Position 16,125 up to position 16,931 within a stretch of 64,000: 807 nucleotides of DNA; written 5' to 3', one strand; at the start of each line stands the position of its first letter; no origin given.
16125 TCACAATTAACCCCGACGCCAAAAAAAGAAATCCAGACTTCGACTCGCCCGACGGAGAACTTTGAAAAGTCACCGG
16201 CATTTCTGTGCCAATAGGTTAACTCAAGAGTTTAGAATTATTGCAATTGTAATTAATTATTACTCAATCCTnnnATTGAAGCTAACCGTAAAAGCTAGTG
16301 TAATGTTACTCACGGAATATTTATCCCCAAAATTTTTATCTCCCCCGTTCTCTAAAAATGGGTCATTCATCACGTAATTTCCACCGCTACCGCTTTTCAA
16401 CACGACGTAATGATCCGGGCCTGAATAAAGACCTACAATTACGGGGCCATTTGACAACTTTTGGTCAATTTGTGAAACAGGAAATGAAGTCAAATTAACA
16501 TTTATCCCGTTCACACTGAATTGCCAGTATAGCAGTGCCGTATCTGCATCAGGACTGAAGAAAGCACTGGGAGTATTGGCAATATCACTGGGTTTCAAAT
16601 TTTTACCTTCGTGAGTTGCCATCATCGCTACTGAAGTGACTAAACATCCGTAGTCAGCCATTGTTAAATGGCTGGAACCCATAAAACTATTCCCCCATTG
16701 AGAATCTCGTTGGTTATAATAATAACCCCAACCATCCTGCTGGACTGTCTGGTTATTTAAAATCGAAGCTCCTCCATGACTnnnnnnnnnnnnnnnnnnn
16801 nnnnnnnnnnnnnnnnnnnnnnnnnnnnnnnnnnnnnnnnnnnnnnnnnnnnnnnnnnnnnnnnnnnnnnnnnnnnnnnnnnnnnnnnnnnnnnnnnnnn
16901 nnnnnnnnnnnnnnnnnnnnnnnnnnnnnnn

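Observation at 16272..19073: ftsE-ftsX followed by a coiled-coil secreted protein with a C39-like peptidase domain: an EnvC/PcsB analog with a swapped catalytic module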

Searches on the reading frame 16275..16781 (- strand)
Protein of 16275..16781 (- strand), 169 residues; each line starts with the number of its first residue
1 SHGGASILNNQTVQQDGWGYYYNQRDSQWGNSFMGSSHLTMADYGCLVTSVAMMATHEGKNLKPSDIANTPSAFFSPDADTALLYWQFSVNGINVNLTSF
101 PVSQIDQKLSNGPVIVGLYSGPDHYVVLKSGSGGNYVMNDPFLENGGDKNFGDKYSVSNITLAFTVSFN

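Call 23: search_protein_families(library=phrogs, proteins=[window:16275-16781:-], max_evalue=1)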
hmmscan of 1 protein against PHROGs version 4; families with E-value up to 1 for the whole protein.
seq(169 aa): 0 families

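Call 37: predict_structure(alignment_id=A2)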
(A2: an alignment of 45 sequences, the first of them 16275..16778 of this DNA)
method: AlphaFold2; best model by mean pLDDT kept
length: 168 residues; sequences in the alignment: 45
mean_pLDDT: 94.3   pTM: 0.91
mean pLDDT of the five models: 94.3, 94.3, 94.0, 93.6, 92.4
residues with pLDDT >= 90: 152; 70-90: 10; 50-70: 4; < 50: 2
segments of 3 or more residues with pLDDT < 50: none
pLDDT, mean of each block of 10 residues (from residue 1): 78 95 97 94 96 98 97 91 96 98 98 90 90 97 96 95 97
secondary structure, 60 per line:
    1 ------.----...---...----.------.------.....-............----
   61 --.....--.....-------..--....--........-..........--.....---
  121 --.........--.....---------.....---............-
elements in order: E12-14 E18-20 H40-43 H45-56 H63-67 E86-89 E92-99 H101-110 E113-117 E123-131 E134-138 E159-167

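Call 53: fold_search(model_id=the predicted structure, library=viral)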
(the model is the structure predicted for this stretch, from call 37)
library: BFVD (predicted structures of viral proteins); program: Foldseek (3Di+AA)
matches with E <= 10: 542; with E <= 0.001: 1
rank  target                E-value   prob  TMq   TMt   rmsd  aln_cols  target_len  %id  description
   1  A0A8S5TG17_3          1.0e-06  1.00  0.58  0.09   7.5       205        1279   18  Tail tape measure [Myoviridae sp. ctIty1]
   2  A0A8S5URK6            3.6e-03  1.00  0.46  0.32   6.2       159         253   18  Peptidase [Siphoviridae sp. cthae16]
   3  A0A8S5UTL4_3          7.1e-03  1.00  0.33  0.05   3.3        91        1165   20  Morphogenesis protein 1 hydrolase [Myoviridae sp. ctYA416]
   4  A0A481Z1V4            1.7e-02  0.96  0.30  0.28   6.4        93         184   12  Uncharacterized protein [Mimivirus LCMiAC02]
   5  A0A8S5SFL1            2.0e-02  0.90  0.44  0.32   5.8       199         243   12  Peptidase [Podoviridae sp. ctZih56]
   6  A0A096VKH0            4.0e-02  0.97  0.34  0.20   3.3       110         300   16  Lysozyme [Synechococcus phage S-CBP1]
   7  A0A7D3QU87            4.8e-02  0.11  0.17  0.12  13.1       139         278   11  Uncharacterized protein [Fadolivirus FV1/VV64]
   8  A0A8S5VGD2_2          6.2e-02  0.85  0.30  0.05   4.6        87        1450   22  Peptidase [Myoviridae sp. ctkfK18]
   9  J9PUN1                7.5e-02  0.72  0.33  0.25   7.2       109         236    9  Uncharacterized protein [Bacillus phage BCD7]
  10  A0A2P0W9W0            7.9e-02  0.72  0.24  0.45   5.4        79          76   18  Uncharacterized protein [Enterobacter phage Ec_L1]
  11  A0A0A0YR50            1.2e-01  0.57  0.24  0.42   4.7        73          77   19  Uncharacterized protein [Citrobacter phage Moon]
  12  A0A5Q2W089            1.4e-01  0.57  0.41  0.36   7.2       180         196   12  (no name in the UniProt tables at hand)
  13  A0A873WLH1            1.5e-01  0.80  0.29  0.25   5.9        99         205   14  Peptidase C1A papain C-terminal domain-containing protein [Streptomyces phage Shady]
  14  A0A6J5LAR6            1.5e-01  0.66  0.49  0.12   8.9       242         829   12  Peptidase_C1 domain containing protein [uncultured Caudovirales phage]
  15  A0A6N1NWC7            1.7e-01  0.25  0.33  0.23   8.1       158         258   15  Putative orfan [Tupanvirus soda lake]
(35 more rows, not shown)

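Call 54: search_protein_representatives(protein=window:16275-16778:-)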
Query: 168 residues. Proteins with E-value up to 0.001 (for the whole library): 522; up to 1e-10: 136; up to 1e-30: 28. The best 150 are listed.
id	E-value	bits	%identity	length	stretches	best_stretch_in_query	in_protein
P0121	3.4e-52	193.0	57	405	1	2-168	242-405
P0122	7.5e-52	191.9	60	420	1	2-165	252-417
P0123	9.2e-51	188.4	59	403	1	2-162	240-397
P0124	9.4e-51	188.3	61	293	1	2-168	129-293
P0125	9.4e-49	181.8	57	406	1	2-168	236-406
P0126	3.2e-48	180.1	55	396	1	2-167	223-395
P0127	3.3e-48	180.0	60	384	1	2-160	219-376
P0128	4.2e-48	179.7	55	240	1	2-168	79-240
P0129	5.9e-48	179.2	57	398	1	2-166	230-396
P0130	5.3e-45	169.6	58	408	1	1-168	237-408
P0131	4.4e-44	166.6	53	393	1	2-168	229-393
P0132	5.3e-43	163.1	53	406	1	2-160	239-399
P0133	1.5e-42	161.6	53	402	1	2-161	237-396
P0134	1.6e-41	158.3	52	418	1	2-167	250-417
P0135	2.1e-40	154.6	56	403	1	2-167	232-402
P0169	7.7e-21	91.0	40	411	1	3-166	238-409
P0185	7.2e-17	78.0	39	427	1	2-155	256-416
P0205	3.3e-15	72.6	36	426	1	2-156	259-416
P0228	2.2e-13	66.7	35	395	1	3-156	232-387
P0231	5.2e-13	65.5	38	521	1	18-142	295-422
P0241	6.7e-12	61.9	37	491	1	14-150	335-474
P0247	1.3e-11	61.0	36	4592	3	2-140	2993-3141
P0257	1.2e-10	57.8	32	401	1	2-159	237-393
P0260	2.1e-10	57.0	33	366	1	18-142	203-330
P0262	2.3e-10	56.9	39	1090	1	16-160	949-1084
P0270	1.1e-09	54.6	36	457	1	20-141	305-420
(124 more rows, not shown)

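Call 55: search_protein_families(library=pfam, proteins=[P0169, P0185, P0205, P0228, P0231, P0241, P0257, P0262, P0270, P0260], max_evalue=0.01)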
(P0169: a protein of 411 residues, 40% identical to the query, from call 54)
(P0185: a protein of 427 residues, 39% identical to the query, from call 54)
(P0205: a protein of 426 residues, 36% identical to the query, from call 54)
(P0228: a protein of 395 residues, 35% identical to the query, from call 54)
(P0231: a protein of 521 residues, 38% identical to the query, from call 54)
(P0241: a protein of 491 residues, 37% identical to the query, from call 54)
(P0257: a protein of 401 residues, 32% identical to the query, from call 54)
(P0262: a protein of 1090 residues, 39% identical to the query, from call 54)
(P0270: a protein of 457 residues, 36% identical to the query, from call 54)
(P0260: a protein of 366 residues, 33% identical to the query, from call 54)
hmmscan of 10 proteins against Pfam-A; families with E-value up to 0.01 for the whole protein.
P0169 (411 aa): 2 families
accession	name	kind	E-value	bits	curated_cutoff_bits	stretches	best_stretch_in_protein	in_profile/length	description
PF24568.1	CC_PcsB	-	1.6e-06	28.3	27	1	99-165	3-70/75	Peptidoglycan hydrolase PcsB, coiled-coil domain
PF13529.12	Peptidase_C39_2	-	0.00015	22.8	24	1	256-384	5-143/143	Peptidase_C39 like family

P0185 (427 aa): 10 families
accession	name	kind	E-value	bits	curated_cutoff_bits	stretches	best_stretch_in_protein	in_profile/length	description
PF13529.12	Peptidase_C39_2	-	3.6e-14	54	24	1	272-402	5-143/143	Peptidase_C39 like family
PF12385.14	Peptidase_C70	-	0.0003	21.2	19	1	296-413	19-135/141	Papain-like cysteine protease AvrRpt2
PF00038.26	Filament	-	0.00047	20.3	40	1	176-245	197-268/313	Intermediate filament protein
PF11932.13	DUF3450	-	0.00061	19.6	32.6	1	46-141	22-117/241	Protein of unknown function (DUF3450)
PF08614.16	ATG16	-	0.0023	18.6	33.7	1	35-124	62-151/200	Autophagy protein 16 (ATG16)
PF14932.11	HAUS-augmin3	-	0.0023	17.9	29.4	1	45-155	71-181/260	HAUS augmin-like complex subunit 3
PF07926.17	TPR_MLP1_2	-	0.0043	17.5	36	1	46-77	95-126/129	TPR/MLP1/MLP2-like protein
PF16046.10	FAM76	-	0.0047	16.8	28.5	1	32-132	188-285/298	FAM76 protein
PF05859.17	Mis12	-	0.0051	17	25.7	0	43-135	108-190/231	Mis12 protein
PF11559.13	ADIP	-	0.0077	16.8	34.3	1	45-131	50-136/151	Afadin- and alpha -actinin-Binding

P0205 (426 aa): 9 families
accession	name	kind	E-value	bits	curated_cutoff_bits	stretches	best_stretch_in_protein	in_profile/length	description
PF13529.12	Peptidase_C39_2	-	5.3e-07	30.7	24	1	276-401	5-143/143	Peptidase_C39 like family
PF24555.1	CC4_CEP85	-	1.5e-05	25.7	27.3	1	183-240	7-64/85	Centrosomal protein of 85 kDa-like, CC4 coiled-coil domain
PF00038.26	Filament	-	0.00046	20.4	40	0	184-251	202-269/313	Intermediate filament protein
PF24568.1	CC_PcsB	-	0.0019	18.5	27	1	119-185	3-70/75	Peptidoglycan hydrolase PcsB, coiled-coil domain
PF06818.20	Fez1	-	0.0046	17.9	34.4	1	53-219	18-156/199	Fez1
PF08614.16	ATG16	-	0.0058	17.3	33.7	0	36-130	56-152/200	Autophagy protein 16 (ATG16)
PF11365.13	SOGA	-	0.0077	17.7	31.1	0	52-76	68-92/94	Protein SOGA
PF09325.15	Vps5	-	0.0089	16.1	27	0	184-253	16-87/236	Vps5 C terminal like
PF12385.14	Peptidase_C70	-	0.0097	16.3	19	0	355-411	79-134/141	Papain-like cysteine protease AvrRpt2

P0228 (395 aa): 2 families
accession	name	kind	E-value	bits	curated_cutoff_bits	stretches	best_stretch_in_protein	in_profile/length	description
PF13529.12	Peptidase_C39_2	-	4.8e-07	30.9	24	1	248-373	4-142/143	Peptidase_C39 like family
PF24568.1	CC_PcsB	-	0.0056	17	27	1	117-166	25-74/75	Peptidoglycan hydrolase PcsB, coiled-coil domain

P0231 (521 aa): 3 families
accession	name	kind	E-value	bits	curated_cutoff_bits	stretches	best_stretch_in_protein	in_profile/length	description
PF13529.12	Peptidase_C39_2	-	2.5e-13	51.3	24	1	303-421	11-143/143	Peptidase_C39 like family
PF03412.21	Peptidase_C39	-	1.5e-06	28.5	22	0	384-424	73-109/133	Peptidase C39 family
PF12385.14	Peptidase_C70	-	0.0073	16.7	19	0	377-424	81-127/141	Papain-like cysteine protease AvrRpt2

P0241 (491 aa): 0 families

P0257 (401 aa): 4 families
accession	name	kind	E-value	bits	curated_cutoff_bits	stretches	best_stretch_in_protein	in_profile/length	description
PF00038.26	Filament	-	0.00012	22.3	40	0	158-230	197-269/313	Intermediate filament protein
PF11932.13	DUF3450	-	0.00027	20.8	32.6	1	11-107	5-100/241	Protein of unknown function (DUF3450)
PF13529.12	Peptidase_C39_2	-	0.0032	18.5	24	1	254-377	5-143/143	Peptidase_C39 like family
PF08614.16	ATG16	-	0.0037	17.9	33.7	1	33-108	77-152/200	Autophagy protein 16 (ATG16)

P0262 (1090 aa): 1 family
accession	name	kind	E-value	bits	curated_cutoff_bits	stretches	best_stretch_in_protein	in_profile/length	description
PF13529.12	Peptidase_C39_2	-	5.2e-06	27.5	24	1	953-1067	5-143/143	Peptidase_C39 like family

P0270 (457 aa): 3 families
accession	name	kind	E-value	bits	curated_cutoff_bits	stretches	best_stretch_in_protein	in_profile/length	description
PF13529.12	Peptidase_C39_2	-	1.1e-11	45.9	24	1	301-419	1-142/143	Peptidase_C39 like family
PF03412.21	Peptidase_C39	-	1.7e-05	25.1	22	1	330-421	13-107/133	Peptidase C39 family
PF08581.15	Tup_N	-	0.0022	18.7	28.7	1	195-263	6-71/77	Tup N-terminal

P0260 (366 aa): 2 families
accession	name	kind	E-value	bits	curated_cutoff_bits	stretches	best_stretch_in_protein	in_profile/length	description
PF13529.12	Peptidase_C39_2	-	1.2e-07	32.8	24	1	205-329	5-143/143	Peptidase_C39 like family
PF03412.21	Peptidase_C39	-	1.2e-05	25.6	22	1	295-334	75-111/133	Peptidase C39 family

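Call 56: list_cluster_members(proteins=[P0169, P0185, P0205, P0228, P0231, P0241, P0247, P0257, P0262, P0270])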
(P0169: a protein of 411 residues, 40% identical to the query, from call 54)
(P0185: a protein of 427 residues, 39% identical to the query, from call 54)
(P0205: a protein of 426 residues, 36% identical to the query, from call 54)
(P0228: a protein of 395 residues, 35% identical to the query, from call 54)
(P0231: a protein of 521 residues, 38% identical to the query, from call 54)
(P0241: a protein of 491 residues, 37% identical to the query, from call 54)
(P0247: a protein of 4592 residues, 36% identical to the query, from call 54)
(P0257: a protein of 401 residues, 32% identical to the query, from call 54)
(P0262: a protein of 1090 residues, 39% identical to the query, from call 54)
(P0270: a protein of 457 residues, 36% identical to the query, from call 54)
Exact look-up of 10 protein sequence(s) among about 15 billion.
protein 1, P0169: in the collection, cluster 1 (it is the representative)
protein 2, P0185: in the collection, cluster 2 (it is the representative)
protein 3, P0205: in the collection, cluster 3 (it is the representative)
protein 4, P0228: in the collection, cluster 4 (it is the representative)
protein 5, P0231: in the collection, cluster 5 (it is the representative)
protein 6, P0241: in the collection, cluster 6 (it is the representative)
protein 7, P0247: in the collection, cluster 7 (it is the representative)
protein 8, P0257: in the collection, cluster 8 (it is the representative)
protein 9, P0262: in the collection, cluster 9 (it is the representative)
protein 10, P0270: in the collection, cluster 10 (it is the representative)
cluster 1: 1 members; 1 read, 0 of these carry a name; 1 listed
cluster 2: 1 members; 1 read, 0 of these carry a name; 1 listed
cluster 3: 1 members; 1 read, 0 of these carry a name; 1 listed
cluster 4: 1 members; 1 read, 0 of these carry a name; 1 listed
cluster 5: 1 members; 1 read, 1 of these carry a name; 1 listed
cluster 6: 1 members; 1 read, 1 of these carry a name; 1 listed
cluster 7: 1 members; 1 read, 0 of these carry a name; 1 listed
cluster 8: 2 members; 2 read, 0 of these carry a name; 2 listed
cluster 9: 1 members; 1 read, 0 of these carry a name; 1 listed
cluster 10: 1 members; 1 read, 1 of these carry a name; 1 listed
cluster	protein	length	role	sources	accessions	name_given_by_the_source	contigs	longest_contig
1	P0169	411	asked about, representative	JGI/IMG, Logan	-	-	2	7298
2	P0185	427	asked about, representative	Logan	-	-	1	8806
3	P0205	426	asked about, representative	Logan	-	-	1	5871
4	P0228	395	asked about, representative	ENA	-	-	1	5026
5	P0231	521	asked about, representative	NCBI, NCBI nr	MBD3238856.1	MAG: hypothetical protein GF332_04445 [Candidatus Moranbacteria bacterium] | hypothetical protein [Candidatus Moranbacteria bacterium]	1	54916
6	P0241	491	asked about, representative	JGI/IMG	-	Papain-like cysteine protease AvrRpt2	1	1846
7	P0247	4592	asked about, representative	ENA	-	-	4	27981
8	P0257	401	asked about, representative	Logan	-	-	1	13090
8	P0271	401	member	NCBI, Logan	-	-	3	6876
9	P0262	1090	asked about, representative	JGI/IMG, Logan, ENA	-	-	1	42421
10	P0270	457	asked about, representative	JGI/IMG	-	peptidoglycan hydrolase CwlO-like protein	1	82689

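Call 57: find_encoding_contigs(protein=P0231, flank=5000, max_places=1)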
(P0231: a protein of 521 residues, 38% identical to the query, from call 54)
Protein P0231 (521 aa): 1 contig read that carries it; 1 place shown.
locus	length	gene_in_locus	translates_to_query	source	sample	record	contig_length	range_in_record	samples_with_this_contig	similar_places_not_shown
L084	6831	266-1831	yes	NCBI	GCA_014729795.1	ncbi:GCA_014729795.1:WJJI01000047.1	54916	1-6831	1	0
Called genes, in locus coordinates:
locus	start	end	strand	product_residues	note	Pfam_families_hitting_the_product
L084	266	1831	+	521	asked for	PF03412:Peptidase_C39 (faint), PF13529:Peptidase_C39_2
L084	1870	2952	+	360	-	PF00478:IMPDH, PF01070:FMN_dh, PF03060:NMO, PF01645:Glu_synthase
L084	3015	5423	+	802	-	PF13491:FtsK_4TM, PF17854:FtsK_alpha, PF01580:FtsK_SpoIIIE, PF09397:FtsK_gamma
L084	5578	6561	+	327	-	PF12844:HTH_19 (faint), PF13413:HTH_25, PF09136:Glucodextran_B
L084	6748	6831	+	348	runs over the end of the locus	PF00154:RecA_N, PF08423:Rad51, PF13481:AAA_25 (faint), PF01637:ATPase_2 (weak), PF21096:RecA_C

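Call 58: find_encoding_contigs(protein=P0270, flank=5000, max_places=1)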
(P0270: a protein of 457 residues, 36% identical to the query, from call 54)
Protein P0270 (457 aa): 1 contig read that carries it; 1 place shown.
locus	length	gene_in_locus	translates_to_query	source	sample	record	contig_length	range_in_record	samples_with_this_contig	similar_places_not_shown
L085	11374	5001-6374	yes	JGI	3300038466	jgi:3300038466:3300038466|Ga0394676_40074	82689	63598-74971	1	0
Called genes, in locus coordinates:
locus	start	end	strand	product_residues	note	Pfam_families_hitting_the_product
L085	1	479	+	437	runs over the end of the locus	PF13393:tRNA-synt_His, PF00587:tRNA-synt_2b, PF03129:HGTP_anticodon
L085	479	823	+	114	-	PF11969:DcpS_C, PF01230:HIT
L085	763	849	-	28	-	-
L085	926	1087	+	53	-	-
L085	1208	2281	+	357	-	PF01098:FTSW_RODA_SPOVE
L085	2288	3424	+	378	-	PF03033:Glyco_transf_28, PF04101:Glyco_tran_28_C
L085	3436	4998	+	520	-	PF00749:tRNA-synt_1c, PF19269:Anticodon_2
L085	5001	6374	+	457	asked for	PF03412:Peptidase_C39 (faint), PF13529:Peptidase_C39_2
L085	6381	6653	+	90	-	-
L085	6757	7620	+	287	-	PF07963:N_methyl (weak), PF13385:Laminin_G_3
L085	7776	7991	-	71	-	-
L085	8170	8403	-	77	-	-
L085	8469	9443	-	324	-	-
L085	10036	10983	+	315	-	PF02899:Phage_int_SAM_1, PF13102:Phage_int_SAM_5 (weak), PF00589:Phage_integrase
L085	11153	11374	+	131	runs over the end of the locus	-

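Call 59: find_encoding_contigs(protein=P0185, flank=5000, max_places=1)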
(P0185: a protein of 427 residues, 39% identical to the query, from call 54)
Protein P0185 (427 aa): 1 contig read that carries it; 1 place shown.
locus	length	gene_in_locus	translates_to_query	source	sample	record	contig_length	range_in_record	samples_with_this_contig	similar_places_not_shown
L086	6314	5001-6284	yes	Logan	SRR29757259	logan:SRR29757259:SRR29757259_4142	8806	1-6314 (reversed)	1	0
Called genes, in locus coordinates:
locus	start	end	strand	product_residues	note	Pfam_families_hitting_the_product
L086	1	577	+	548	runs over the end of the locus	PF13384:HTH_23 (faint), PF04542:Sigma70_r2, PF01381:HTH_3 (faint), PF04539:Sigma70_r3 (weak), PF08281:Sigma70_r4_2 (faint), PF13412:HTH_24 (faint), PF04545:Sigma70_r4, PF00196:GerE, +1 more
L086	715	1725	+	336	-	PF03462:PCRF, PF00472:RF-1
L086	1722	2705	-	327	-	-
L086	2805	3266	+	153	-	-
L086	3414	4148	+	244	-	PF02463:SMC_N (faint), PF00005:ABC_tran, PF13304:AAA_21 (faint)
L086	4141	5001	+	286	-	PF18075:FtsX_ECD, PF02687:FtsX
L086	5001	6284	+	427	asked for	PF13529:Peptidase_C39_2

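Call 78: search_dna_similar(query=window:16275-16778:-, collection=phages, mode=protein, max_evalue=0.001, max_rows=15)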
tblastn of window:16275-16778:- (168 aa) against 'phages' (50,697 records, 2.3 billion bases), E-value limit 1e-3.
No match.
